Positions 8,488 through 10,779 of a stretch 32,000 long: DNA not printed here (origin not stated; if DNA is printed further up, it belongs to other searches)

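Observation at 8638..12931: GNAT-ATP-grasp fusion + SET methyltransferase operon facing a GNAT-nitrilase fusion: candidate undescribed N-acetyl-peptide or protein-modification module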

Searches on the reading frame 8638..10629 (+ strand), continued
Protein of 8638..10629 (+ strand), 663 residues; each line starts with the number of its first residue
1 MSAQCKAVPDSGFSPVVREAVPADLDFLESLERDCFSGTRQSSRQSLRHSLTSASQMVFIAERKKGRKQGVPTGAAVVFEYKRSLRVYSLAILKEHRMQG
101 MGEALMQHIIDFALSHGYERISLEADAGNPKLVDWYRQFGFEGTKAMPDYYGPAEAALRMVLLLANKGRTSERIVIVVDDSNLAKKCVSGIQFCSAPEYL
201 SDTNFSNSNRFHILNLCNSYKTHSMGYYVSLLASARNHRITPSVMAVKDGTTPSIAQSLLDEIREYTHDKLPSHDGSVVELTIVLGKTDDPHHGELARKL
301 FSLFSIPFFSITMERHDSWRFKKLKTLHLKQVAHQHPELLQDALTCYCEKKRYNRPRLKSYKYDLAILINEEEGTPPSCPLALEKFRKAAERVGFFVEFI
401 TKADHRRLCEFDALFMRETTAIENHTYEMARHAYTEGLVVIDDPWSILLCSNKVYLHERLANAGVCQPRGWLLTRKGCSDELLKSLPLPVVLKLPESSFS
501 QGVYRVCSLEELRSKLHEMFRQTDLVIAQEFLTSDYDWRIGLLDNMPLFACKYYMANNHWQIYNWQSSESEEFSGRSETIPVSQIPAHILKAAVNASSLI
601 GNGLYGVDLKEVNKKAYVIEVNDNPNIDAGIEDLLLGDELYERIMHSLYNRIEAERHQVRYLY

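Call 15: find_related_loci(query=A1, collection=genome_contigs, flank=7000)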
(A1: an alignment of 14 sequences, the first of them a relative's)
Query A1 (663 aa) in genome_contigs; peptide patterns used: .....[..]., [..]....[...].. (x = any residue, [..] = any of these).
600 stretches matched a pattern (row limit reached: there are more); 587 encode a relative of the query (tblastn E <= 1e-3); the best 80 are kept; 80 distinct loci.
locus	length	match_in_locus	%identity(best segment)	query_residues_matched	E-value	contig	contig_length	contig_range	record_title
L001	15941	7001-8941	71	18-663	0e+0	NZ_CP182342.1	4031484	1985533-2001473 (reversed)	MAG: Pseudodesulfovibrio sp. isolate Pygsuia-isolate-1 chromosome, complete genome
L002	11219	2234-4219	63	1-662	0e+0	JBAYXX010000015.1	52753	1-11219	MAG: Kiritimatiellia bacterium isolate SO_2017_CLC_139 scaffold_511_c1_PH3_2017, whole genome shotgun sequence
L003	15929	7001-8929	51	16-657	0e+0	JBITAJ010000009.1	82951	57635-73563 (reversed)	MAG: Sedimentisphaeraceae bacterium JB056 k141_168114, whole genome shotgun sequence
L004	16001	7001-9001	49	17-662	0e+0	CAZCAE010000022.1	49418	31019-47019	MAG TPA_asm: uncultured Spirochaeta sp. isolate SRP141376_co3_416 genome assembly, contig: NODE_1684_length_49418_cov_5.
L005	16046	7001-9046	46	17-662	0e+0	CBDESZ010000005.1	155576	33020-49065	MAG: Alkalispirochaeta sp. isolate 52462b18-c26b-428b-be18-86563201c1c0 genome assembly, contig: contig_5, whole genome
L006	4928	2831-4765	47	17-662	0e+0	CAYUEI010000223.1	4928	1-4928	MAG TPA_asm: uncultured Prolixibacteraceae bacterium isolate SRP192927_co7_648 genome assembly, contig: NODE_41505_lengt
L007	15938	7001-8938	46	16-662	0e+0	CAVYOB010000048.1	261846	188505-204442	MAG: uncultured Prolixibacteraceae bacterium isolate MFD05684.bin.2.63 genome assembly, contig: contig_72816, whole geno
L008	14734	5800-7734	46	17-662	0e+0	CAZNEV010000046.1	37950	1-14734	MAG TPA_asm: uncultured Maribellus sp. isolate binchicken_co277_37 genome assembly, contig: NODE_1811_length_37950_cov_7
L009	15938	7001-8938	45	16-662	0e+0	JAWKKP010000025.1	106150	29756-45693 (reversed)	MAG: Draconibacterium sp. isolate AC2.94 AC2.94.fa-25, whole genome shotgun sequence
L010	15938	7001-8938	46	16-662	0e+0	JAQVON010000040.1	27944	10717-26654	MAG: Mariniphaga sp. isolate STF1_181 NODE_3749_length_27944_cov_4.970126_Sandtown_F1, whole genome shotgun sequence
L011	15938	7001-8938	46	16-662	0e+0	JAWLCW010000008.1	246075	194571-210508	MAG: Mariniphaga sp. isolate 15dZY3.bin.73 NODE_99_length_246075_cov_31.734120, whole genome shotgun sequence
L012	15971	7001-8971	45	5-662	0e+0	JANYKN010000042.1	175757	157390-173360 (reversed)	MAG: Bacteroidetes bacterium isolate GL140_5_metabinner_2 GL140_5_k141_2816595, whole genome shotgun sequence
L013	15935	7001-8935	45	17-662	0e+0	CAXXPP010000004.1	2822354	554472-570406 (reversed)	MAG: uncultured Draconibacterium sp. isolate 714386e1-bc16-422e-93f9-a3f32d7c9c6c genome assembly, contig: contig_4, who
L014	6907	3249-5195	46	16-662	0e+0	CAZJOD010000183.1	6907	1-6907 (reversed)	MAG TPA_asm: uncultured Clostridiaceae bacterium isolate SRP241326_co2_352 genome assembly, contig: NODE_13087_length_69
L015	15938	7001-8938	46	16-662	0e+0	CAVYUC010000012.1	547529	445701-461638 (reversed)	MAG: uncultured Prolixibacteraceae bacterium isolate MFD01721.bin.1.282 genome assembly, contig: contig_25131, whole gen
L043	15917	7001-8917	43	17-657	0e+0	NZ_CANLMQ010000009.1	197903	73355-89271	Uncultured Draconibacterium sp. isolate X8.fasta NODE_9, whole genome shotgun sequence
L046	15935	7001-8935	43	17-662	2e-179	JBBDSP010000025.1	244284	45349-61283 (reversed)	MAG: Gracilimonas sp. isolate LejiaC_42_46 Lejia_C_65_length_244284_cov_27, whole genome shotgun sequence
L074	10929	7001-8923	42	17-656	7e-154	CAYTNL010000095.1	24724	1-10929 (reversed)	MAG TPA_asm: uncultured Verrucomicrobiales bacterium isolate binchicken_co350_161 genome assembly, contig: NODE_2636_len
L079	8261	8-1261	49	242-660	5e-139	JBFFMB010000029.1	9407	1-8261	MAG: Bacteroidales bacterium isolate Mix_mud18.2022.04.35 k141_1545718_length_9407_cov_6.0000, whole genome shotgun sequ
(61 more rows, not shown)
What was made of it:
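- Habitat (my inference): the organism names in the ligase loci are overwhelmingly marine or saline taxa (call 15).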

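Call 21: find_encoding_contigs(protein=P0008, flank=6000, max_places=2)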
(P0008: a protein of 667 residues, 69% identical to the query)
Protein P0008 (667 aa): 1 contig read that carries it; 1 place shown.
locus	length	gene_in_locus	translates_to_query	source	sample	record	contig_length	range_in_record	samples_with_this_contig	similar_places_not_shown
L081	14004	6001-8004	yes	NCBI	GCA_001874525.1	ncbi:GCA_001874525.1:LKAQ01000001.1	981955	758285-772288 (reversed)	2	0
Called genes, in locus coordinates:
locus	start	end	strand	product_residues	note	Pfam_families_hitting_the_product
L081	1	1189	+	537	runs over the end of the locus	PF00171:Aldedh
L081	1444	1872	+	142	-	PF03479:PCC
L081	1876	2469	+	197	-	PF12822:ECF_trnsprt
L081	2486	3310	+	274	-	PF02361:CbiQ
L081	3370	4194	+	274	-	PF00561:Abhydrolase_1, PF12146:Hydrolase_4, PF12697:Abhydrolase_6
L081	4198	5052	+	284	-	PF00005:ABC_tran, PF13304:AAA_21 (faint)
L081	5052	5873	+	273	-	PF02463:SMC_N (faint), PF00005:ABC_tran, PF13304:AAA_21 (faint)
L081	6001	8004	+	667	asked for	PF00583:Acetyltransf_1, PF13673:Acetyltransf_10 (weak), PF13508:Acetyltransf_7, PF14401:RLAN, PF07478:Dala_Dala_lig_C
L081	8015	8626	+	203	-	PF00856:SET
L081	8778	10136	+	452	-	PF01494:FAD_binding_3 (weak), PF07992:Pyr_redox_2, PF13738:Pyr_redox_3 (weak), PF00070:Pyr_redox, PF02852:Pyr_redox_dim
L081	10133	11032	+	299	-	PF07603:Lcl_C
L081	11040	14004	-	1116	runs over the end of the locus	PF02743:dCache_1 (weak), PF21623:HK_sensor_dom_bact, PF00512:HisKA, PF02518:HATPase_c, PF00072:Response_reg, PF01627:Hpt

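Call 22: find_encoding_contigs(protein=P0027, flank=6000, max_places=2)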
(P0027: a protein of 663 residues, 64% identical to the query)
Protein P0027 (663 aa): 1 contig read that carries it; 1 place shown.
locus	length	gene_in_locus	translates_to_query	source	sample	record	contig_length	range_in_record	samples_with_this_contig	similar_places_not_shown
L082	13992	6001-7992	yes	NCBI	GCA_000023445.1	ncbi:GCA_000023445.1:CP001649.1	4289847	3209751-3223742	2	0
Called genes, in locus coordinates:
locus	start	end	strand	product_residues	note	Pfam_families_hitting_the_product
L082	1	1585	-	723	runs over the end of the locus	PF05170:AsmA, PF05359:DUF748, PF13116:YhdP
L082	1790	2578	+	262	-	-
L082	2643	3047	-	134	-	PF00376:MerR, PF13411:MerR_1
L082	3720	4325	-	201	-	PF04542:Sigma70_r2, PF07638:Sigma70_ECF, PF08281:Sigma70_r4_2, PF04545:Sigma70_r4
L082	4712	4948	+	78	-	-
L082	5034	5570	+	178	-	PF08859:DGC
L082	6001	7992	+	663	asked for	PF13673:Acetyltransf_10, PF00583:Acetyltransf_1, PF13508:Acetyltransf_7, PF14401:RLAN, PF07478:Dala_Dala_lig_C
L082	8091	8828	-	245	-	PF05818:TraT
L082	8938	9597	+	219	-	-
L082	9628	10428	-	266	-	PF11306:DUF3108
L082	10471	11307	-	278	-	PF02311:AraC_binding, PF00165:HTH_AraC, PF12833:HTH_18, PF00165:HTH_AraC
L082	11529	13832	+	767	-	PF21088:MS_channel_1st (weak), PF00924:MS_channel_2nd, PF21082:MS_channel_3rd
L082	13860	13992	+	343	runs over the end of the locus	PF04087:DUF389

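Call 23: find_encoding_contigs(protein=P0071, flank=6000, max_places=2)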
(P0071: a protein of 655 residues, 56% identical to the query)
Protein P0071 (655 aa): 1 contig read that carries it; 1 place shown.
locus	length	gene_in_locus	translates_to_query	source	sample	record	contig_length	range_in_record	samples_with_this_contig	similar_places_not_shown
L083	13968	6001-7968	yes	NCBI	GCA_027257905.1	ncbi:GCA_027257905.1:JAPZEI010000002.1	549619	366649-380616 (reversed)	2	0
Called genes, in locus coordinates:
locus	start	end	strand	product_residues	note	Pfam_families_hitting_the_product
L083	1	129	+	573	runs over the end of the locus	-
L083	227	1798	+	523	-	-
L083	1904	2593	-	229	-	PF04172:LrgB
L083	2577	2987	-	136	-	PF03788:LrgA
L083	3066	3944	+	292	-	PF00126:HTH_1, PF03466:LysR_substrate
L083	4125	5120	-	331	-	PF12840:HTH_20, PF01022:HTH_5, PF13489:Methyltransf_23, PF01209:Ubie_methyltran, PF05175:MTS, PF13847:Methyltransf_31, PF08241:Methyltransf_11, PF08242:Methyltransf_12, +3 more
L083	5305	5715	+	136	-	-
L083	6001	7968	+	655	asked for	PF00583:Acetyltransf_1, PF13673:Acetyltransf_10, PF13508:Acetyltransf_7, PF14401:RLAN, PF08443:RimK (weak), PF07478:Dala_Dala_lig_C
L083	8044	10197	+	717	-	-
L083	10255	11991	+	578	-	-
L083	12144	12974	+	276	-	PF02195:ParB_N (weak)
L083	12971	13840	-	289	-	PF05116:S6PP (faint), PF08282:Hydrolase_3 (weak)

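Call 24: find_encoding_contigs(protein=P0077, flank=6000, max_places=2)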
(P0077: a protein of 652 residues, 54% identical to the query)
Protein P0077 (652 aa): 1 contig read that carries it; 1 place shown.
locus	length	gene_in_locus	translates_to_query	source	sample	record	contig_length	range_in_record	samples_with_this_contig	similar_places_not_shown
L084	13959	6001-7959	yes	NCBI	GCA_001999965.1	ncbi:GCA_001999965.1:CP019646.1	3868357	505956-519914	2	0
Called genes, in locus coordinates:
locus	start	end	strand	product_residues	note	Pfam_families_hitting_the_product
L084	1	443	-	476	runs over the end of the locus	PF00884:Sulfatase, PF01663:Phosphodiest (faint), PF16347:SGSH_C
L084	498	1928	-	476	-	PF00884:Sulfatase, PF01663:Phosphodiest (weak), PF16347:SGSH_C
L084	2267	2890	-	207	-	PF02607:B12-binding_2, PF02310:B12-binding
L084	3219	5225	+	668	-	PF05378:Hydant_A_N, PF13941:MutL (faint), PF01968:Hydantoinase_A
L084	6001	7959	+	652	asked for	PF00583:Acetyltransf_1, PF13673:Acetyltransf_10 (weak), PF13508:Acetyltransf_7, PF14401:RLAN, PF07478:Dala_Dala_lig_C (weak), PF08443:RimK (weak)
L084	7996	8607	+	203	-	PF00856:SET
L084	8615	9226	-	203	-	-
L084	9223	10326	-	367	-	PF02470:MlaD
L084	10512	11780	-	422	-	PF00764:Arginosuc_synth, PF20979:Arginosuc_syn_C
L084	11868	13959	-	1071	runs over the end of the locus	-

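Call 32: search_solved_structures(query=window:8638-10629:+, max_evalue=0.01)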
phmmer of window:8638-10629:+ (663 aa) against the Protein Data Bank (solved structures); distinct sequences matched with E-value up to 0.01: 27.
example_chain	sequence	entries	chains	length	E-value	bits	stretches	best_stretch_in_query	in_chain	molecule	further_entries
7wx5_A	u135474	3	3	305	7.4e-07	30.8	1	18-150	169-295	N-acetyltransferase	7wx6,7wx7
3tfy_A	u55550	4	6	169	3.8e-06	28.4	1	82-162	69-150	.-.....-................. 50, NatE catalytic subunit | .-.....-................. 50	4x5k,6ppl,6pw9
2ob0_A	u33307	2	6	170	3.9e-06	28.4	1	82-162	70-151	Human MAK3 homolog | N-acetyltransferase 13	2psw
6wf3_A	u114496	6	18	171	3.9e-06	28.4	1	82-162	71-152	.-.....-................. 50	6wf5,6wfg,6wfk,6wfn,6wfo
3vpd_A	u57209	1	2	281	8.9e-06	27.2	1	427-624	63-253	Ribosomal protein S6 modification protein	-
6yzz_A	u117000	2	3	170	1.6e-05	26.4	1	84-153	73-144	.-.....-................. 50 | Acyl-CoA N-acyltransferases (NAT) superfamily protein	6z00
4pv6_C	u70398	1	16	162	1.9e-05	26.1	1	73-160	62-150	N-terminal acetyltransferase complex subunit [ARD1]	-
9f1b_DA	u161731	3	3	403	2e-05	26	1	82-161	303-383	Glutathione S-transferase class-mu 26 kDa isozyme,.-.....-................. 50 | Glutathione S-transferase class-mu 26 kDa isozyme,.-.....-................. 50,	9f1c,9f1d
5isv_A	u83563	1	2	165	2.5e-05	25.8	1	85-157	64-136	Ribosomal-protein-alanine acetyltransferase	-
7l1k_A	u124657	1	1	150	4.9e-05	24.8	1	87-162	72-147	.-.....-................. 30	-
6wqb_A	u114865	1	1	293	5.3e-05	24.6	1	17-151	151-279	N-terminal acetyltransferase, GNAT family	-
6wqc_A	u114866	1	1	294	5.4e-05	24.6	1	17-151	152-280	N-terminal acetyltransferase, GNAT family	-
1uc8_A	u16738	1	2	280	0.00024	22.5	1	426-624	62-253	lysine biosynthesis enzyme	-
9mto_A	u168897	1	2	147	0.00025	22.4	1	74-157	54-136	[Ribosomal protein bS18]-alanine N-acetyltransferase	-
1uc9_A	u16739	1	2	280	0.00029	22.2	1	426-624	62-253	lysine biosynthesis enzyme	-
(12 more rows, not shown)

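Call 48: find_encoding_contigs(protein=P0003, flank=7000, max_places=1)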
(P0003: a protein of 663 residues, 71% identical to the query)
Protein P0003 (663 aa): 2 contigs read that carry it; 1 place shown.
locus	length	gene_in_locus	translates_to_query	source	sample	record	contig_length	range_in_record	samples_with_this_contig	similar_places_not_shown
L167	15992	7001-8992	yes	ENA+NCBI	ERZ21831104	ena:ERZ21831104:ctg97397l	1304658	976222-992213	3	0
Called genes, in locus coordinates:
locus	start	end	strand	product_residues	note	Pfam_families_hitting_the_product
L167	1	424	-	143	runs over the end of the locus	PF01475:FUR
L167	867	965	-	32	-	-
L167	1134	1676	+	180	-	PF00156:Pribosyltran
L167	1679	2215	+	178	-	PF01202:SKI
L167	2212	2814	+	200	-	-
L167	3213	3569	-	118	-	-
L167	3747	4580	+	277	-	PF13489:Methyltransf_23, PF13847:Methyltransf_31, PF08241:Methyltransf_11, PF08242:Methyltransf_12, PF13649:Methyltransf_25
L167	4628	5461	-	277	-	PF18588:WcbI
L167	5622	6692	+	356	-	PF02277:DBI_PRT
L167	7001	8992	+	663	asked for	PF00583:Acetyltransf_1, PF13673:Acetyltransf_10, PF13508:Acetyltransf_7, PF14401:RLAN, PF08443:RimK (weak)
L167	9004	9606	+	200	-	PF00856:SET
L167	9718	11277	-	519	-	PF00583:Acetyltransf_1, PF13527:Acetyltransf_9 (faint), PF13508:Acetyltransf_7 (faint), PF00795:CN_hydrolase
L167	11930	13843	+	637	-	PF02784:Orn_Arg_deC_N, PF17810:Arg_decarb_HB, PF17944:Arg_decarbox_C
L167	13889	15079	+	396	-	PF03435:Sacchrp_dh_NADP, PF16653:Sacchrp_dh_C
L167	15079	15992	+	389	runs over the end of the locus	PF00278:Orn_DAP_Arg_deC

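Call 50: predict_structure(alignment_id=A1)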
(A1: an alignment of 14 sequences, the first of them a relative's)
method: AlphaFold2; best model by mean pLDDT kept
length: 663 residues; sequences in the alignment: 14
mean_pLDDT: 69.6   pTM: 0.42
mean pLDDT of the five models: 69.6, 69.2, 68.6, 65.3, 57.6
residues with pLDDT >= 90: 74; 70-90: 295; 50-70: 174; < 50: 120
segments of 3 or more residues with pLDDT < 50: 1-9, 168-171, 206-208, 219-249, 351-357, 419-423, 443-452, 496-501, 556-576, 623-633, 657-663
pLDDT, mean of each block of 10 residues (from residue 1): 36 75 93 84 86 84 73 89 82 85 91 78 89 91 89 85 66 67 71 67 51 58 32 28 35 63 79 84 89 85 76 87 84 88 74 46 73 59 77 81 72 59 55 56 41 55 78 78 87 57 75 88 73 76 67 53 39 51 82 75 65 83 47 55 62 48 23
secondary structure, 60 per line:
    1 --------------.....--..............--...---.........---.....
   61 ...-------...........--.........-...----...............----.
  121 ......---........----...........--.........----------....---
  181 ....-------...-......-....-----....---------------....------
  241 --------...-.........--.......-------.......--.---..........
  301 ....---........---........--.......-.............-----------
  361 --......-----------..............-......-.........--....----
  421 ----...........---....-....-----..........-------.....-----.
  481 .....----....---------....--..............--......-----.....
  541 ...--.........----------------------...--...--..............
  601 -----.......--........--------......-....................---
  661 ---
elements in order (helices of 4 or more, strands of 3 or more residues): E15-19 H22-35 H44-52 E56-63 E71-81 E84-92 H101-115 E120-126 H130-137 E142-152 E155-163 E174-177 H181-184 E192-194 H196-201 H203-206 E212-215 H231-234 H253-261 H264-270 E278-284 H291-304 E308-315 E319-326 H329-335 H337-349 E363-368 H380-393 E395-400 H402-410 E413-416 H425-435 E439-442 H444-447 H453-462 E470-474 H480-485 E490-493 E503-506 H509-522 E525-530 E536-543 E546-554 E577-579 H587-600 E606-612 E615-622 H631-636 H638-657

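Call 52: find_encoding_contigs(protein=P0043, flank=7000, max_places=1)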
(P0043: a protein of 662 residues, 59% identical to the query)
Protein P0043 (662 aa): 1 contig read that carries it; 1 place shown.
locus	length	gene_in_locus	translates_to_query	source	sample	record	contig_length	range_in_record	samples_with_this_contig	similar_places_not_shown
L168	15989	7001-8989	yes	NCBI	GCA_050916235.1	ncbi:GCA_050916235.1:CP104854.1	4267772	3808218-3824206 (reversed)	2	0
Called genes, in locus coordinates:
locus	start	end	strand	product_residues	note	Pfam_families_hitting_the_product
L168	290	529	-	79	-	-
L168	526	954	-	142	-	PF18925:DUF5675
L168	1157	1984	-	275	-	PF00037:Fer4 (faint), PF12837:Fer4_6 (faint), PF13237:Fer4_10 (faint), PF12838:Fer4_7 (weak), PF13187:Fer4_9, PF13484:Fer4_16 (faint), PF14512:TM1586_NiRdase (faint), PF00881:Nitroreductase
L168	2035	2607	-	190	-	PF01613:Flavin_Reduct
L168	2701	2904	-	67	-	PF01361:Tautomerase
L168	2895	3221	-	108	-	PF03992:ABM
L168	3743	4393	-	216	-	PF00072:Response_reg, PF00196:GerE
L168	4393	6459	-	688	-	PF01590:GAF, PF13185:GAF_2, PF13492:GAF_3 (weak), PF07730:HisKA_3, PF02518:HATPase_c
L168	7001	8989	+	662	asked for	PF00583:Acetyltransf_1, PF13508:Acetyltransf_7 (weak), PF14401:RLAN, PF02655:ATP-grasp_3 (weak), PF08443:RimK, PF07478:Dala_Dala_lig_C (weak)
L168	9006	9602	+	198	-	PF00856:SET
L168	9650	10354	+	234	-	PF00106:adh_short, PF01370:Epimerase (weak), PF08659:KR (faint), PF13561:adh_short_C2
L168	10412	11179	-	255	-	PF00149:Metallophos, PF12850:Metallophos_2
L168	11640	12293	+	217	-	PF00571:CBS, PF01842:ACT, PF22190:TTHA0829-like_ACT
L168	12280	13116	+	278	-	PF00005:ABC_tran, PF12399:BCA_ABC_TP_C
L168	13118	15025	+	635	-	PF00501:AMP-binding, PF23562:AMP-binding_C_3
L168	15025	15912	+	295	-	PF02653:BPD_transp_2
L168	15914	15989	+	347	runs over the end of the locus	PF02653:BPD_transp_2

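Call 54: search_protein_families(library=pfam, proteins=[L043:8971-9438:+], max_evalue=0.001)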
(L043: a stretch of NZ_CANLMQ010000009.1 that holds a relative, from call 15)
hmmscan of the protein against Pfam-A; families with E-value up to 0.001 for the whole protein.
L043:8971-9438:+ (155 aa): 1 family
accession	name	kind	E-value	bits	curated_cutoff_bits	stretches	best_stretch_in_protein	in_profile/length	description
PF02308.21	MgtC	-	6.1e-31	107.7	31.4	1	20-140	2-120/121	MgtC family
